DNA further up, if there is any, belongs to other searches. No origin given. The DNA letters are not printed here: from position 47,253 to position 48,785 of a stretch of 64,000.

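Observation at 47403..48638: Stand-alone CARF plus PD-(D/E)xK nuclease (Card1/Can2-like) beside a CRISPR array, with no cas genes within 47 kb upstream or 15 kb downstream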

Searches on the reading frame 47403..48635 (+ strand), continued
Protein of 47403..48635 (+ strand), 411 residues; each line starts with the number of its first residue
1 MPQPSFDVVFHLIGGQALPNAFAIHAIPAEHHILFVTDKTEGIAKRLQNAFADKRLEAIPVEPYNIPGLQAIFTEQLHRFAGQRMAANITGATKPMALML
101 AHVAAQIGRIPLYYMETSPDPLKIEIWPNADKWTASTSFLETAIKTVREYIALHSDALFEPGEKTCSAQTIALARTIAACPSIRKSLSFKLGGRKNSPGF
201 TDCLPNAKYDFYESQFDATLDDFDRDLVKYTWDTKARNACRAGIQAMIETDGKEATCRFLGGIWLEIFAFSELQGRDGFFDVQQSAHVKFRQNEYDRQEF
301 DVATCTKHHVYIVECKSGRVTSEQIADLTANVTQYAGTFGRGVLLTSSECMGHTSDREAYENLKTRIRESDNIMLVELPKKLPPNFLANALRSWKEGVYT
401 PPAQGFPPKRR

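Call 34: find_encoding_contigs(protein=P0006, flank=10000)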
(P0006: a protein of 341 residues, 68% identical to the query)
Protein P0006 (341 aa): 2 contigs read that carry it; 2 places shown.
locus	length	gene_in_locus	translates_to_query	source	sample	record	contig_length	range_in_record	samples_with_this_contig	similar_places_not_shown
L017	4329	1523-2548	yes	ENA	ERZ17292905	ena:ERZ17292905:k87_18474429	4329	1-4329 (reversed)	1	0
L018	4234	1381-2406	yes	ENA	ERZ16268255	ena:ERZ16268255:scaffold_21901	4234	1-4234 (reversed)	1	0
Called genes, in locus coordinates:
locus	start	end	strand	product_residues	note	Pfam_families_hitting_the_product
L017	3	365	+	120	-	?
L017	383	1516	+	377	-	PF23400:CARF_Card1, PF09002:Card1_endonuc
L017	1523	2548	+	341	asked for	PF01867:Cas_Cas1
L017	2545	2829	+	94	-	PF09827:CRISPR_Cas2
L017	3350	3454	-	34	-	-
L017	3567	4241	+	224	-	-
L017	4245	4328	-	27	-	?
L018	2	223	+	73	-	?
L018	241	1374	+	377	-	PF23400:CARF_Card1, PF09002:Card1_endonuc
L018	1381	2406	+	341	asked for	PF01867:Cas_Cas1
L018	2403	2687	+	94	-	PF09827:CRISPR_Cas2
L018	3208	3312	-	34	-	-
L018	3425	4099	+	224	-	-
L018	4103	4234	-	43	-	?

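Call 35: find_encoding_contigs(protein=P0008, flank=10000)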
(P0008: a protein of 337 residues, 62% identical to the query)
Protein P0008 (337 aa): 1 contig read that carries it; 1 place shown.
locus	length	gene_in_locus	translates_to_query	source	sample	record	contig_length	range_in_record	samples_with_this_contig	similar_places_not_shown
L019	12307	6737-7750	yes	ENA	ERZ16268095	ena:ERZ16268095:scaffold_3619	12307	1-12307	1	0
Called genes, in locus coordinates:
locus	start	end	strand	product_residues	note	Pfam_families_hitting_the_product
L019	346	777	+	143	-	-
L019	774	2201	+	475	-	PF12469:Cmr2_N (weak), PF22335:Cas10-Cmr2_palm2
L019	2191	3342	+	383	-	PF09700:Cas_Cmr3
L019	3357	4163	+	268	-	PF03787:RAMPs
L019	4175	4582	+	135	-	PF09701:Cas_Cmr5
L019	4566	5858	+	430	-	PF03787:RAMPs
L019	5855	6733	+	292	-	PF03787:RAMPs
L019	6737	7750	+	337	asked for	PF01867:Cas_Cas1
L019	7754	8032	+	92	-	PF09827:CRISPR_Cas2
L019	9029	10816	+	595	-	PF04932:Wzy_C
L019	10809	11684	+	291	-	PF00483:NTP_transferase, PF12804:NTP_transf_3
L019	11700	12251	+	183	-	PF00908:dTDP_sugar_isom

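Call 37: predict_structure(alignment_id=A1)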
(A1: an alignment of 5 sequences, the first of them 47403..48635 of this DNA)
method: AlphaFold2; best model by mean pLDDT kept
length: 411 residues; sequences in the alignment: 5
mean_pLDDT: 59.6   pTM: 0.35
mean pLDDT of the five models: 59.6, 59.0, 58.4, 55.6, 54.9
residues with pLDDT >= 90: 17; 70-90: 93; 50-70: 173; < 50: 128
segments of 3 or more residues with pLDDT < 50: 1-4, 14-21, 116-129, 131-166, 263-309, 352-355, 402-411
pLDDT, mean of each block of 10 residues (from residue 1): 55 49 58 70 66 67 72 82 66 59 66 48 38 36 39 42 47 69 80 69 68 86 90 89 89 78 44 29 31 39 43 58 65 53 66 52 68 68 56 59 38 27
secondary structure, 60 per line:
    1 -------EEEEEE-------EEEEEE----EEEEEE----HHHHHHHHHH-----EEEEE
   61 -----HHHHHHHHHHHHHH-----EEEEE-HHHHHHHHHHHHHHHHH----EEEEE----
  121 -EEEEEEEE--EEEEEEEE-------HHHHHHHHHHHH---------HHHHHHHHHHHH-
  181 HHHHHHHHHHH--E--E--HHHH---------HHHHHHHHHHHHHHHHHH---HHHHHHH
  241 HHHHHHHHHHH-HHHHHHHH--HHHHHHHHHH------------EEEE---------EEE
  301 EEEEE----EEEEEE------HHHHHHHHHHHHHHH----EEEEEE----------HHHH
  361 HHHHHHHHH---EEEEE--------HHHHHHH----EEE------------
elements in order: E8-13 E21-26 E31-36 H41-50 E56-60 H66-79 E85-89 H91-107 E112-116 E122-129 E132-139 H147-158 H168-179 H181-191 H200-203 H213-230 H234-251 H253-260 H263-272 E285-288 E298-305 E310-315 H322-336 E341-346 H357-369 E373-377 H386-392 E397-399
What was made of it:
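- Tried and rejected: With only 5 sequences the model was unusable (pLDDT 59.6; call 37).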

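Call 38: search_protein_representatives(alignment_id=A1)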
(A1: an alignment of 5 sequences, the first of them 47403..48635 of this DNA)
Query: 5 sequences, 399 profile positions. Proteins with E-value up to 0.001 (for the whole library): 2096; up to 1e-10: 439; up to 1e-30: 27. The best 150 are listed.
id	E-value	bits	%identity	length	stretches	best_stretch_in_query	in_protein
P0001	6.1e-234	792.9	-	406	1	1-399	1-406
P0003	4.3e-206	701.2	-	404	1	1-397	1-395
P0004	1.0e-195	667.0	-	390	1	1-393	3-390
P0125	2.9e-89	316.5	-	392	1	5-389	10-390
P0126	8.5e-81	288.6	-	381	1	1-388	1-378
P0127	2.6e-64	234.3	-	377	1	5-387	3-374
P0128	2.3e-58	214.7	-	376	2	5-151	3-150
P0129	1.6e-55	205.3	-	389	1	6-388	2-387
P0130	2.5e-55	204.7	-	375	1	5-389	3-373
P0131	4.3e-54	200.7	-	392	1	6-391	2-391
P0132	6.6e-46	173.7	-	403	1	5-389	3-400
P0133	2.1e-40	155.6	-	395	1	1-344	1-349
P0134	4.5e-40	154.5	-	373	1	5-356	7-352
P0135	6.8e-39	150.6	-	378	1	1-334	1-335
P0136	1.7e-35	139.4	-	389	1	7-341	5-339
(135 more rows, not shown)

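Call 41: search_solved_structures(query=A3, max_evalue=0.001, show_alignments=2)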
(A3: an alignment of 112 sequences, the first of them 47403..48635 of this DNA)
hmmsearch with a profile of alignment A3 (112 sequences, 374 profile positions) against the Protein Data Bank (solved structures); distinct sequences matched with E-value up to 0.001: 15.
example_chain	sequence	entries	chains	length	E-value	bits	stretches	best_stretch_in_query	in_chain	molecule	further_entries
7bdv_A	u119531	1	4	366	3.4e-68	233.7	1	8-362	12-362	Can2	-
8bao_A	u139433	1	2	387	1.4e-46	162.6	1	6-372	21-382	DUF1887 family protein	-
6wxw_A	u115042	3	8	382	1.6e-44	155.8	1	8-357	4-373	Card1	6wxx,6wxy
1xmx_A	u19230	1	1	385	1.1e-43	153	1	30-367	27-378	hypothetical protein VC1899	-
6xl1_A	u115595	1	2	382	1.6e-42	149.2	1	8-357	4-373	Card1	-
8z4i_A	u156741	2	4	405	8.7e-31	110.6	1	9-357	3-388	CARF-domain cantaining dual-activated nuclease | CARF-domain containing dual-activated nuclease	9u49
8q3y_A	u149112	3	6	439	3.1e-22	82.5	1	8-334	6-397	DUF1887 family protein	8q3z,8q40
8q44_A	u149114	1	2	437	3.1e-22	82.5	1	8-334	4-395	DUF1887 family protein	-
8q41_A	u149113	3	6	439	1.1e-20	77.4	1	8-334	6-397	DUF1887 family protein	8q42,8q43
6sce_A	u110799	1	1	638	4.6e-18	68.8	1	10-180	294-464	Uncharacterized protein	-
8jbb_A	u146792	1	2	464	1e-10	44.6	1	6-120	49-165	CRISPR system endoribonuclease Csm6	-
5fsh_A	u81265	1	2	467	1e-10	44.6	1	6-120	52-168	CSM6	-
8t64_A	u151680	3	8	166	1.9e-10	43.7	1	25-127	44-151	Cam1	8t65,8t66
8jh1_A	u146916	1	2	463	1.2e-09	41.1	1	6-105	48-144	CRISPR system endoribonuclease Csm6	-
8jbc_A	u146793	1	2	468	1.9e-08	37.1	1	6-120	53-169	CRISPR system endoribonuclease Csm6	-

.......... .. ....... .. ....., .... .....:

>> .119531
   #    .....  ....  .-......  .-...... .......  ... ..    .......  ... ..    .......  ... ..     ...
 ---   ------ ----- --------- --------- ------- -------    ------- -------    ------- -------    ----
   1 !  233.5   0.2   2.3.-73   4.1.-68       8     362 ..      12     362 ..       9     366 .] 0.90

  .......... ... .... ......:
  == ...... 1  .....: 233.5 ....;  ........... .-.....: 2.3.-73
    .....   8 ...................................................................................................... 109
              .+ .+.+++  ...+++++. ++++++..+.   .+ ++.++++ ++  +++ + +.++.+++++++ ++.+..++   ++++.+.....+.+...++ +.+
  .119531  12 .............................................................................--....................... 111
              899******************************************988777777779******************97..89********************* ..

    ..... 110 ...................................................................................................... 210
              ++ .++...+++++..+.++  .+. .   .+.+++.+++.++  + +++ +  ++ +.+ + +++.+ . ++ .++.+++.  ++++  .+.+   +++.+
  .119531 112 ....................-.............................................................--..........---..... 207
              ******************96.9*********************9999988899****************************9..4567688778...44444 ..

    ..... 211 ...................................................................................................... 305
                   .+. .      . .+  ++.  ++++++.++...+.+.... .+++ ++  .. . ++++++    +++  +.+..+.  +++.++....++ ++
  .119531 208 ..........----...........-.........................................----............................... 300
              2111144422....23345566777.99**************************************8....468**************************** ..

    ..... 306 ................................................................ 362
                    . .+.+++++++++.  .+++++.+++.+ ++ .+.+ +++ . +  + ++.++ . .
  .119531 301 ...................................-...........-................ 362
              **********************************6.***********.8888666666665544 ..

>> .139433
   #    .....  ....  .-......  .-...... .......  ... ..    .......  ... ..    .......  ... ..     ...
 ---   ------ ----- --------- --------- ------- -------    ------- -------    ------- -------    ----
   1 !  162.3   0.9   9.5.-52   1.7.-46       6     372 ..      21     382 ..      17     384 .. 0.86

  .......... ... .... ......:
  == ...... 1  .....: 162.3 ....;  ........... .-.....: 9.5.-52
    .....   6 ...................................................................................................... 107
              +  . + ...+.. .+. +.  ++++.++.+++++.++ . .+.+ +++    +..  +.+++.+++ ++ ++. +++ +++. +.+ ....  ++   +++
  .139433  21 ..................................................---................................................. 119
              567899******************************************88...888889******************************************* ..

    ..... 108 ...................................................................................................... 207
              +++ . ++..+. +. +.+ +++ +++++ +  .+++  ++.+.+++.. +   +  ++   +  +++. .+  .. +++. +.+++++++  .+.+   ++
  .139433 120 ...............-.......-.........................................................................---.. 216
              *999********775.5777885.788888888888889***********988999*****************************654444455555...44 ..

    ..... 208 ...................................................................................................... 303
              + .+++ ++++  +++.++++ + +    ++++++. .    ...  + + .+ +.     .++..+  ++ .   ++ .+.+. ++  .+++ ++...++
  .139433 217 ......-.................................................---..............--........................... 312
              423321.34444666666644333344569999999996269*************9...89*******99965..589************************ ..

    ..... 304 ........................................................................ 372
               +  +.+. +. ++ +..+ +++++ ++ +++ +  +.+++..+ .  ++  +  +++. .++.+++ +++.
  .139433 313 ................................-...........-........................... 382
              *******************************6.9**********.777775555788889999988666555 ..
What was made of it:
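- On Can2/Card1 (DUF1887, CARF4 clade): The family profile hits 7BDV at 3.4e-68 (call 41).
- A 112-sequence family profile hits Can2 7BDV at 3.4e-68, Card1 6WXW at 1.6e-44 and VC1899 at 1e-43 (call 41).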
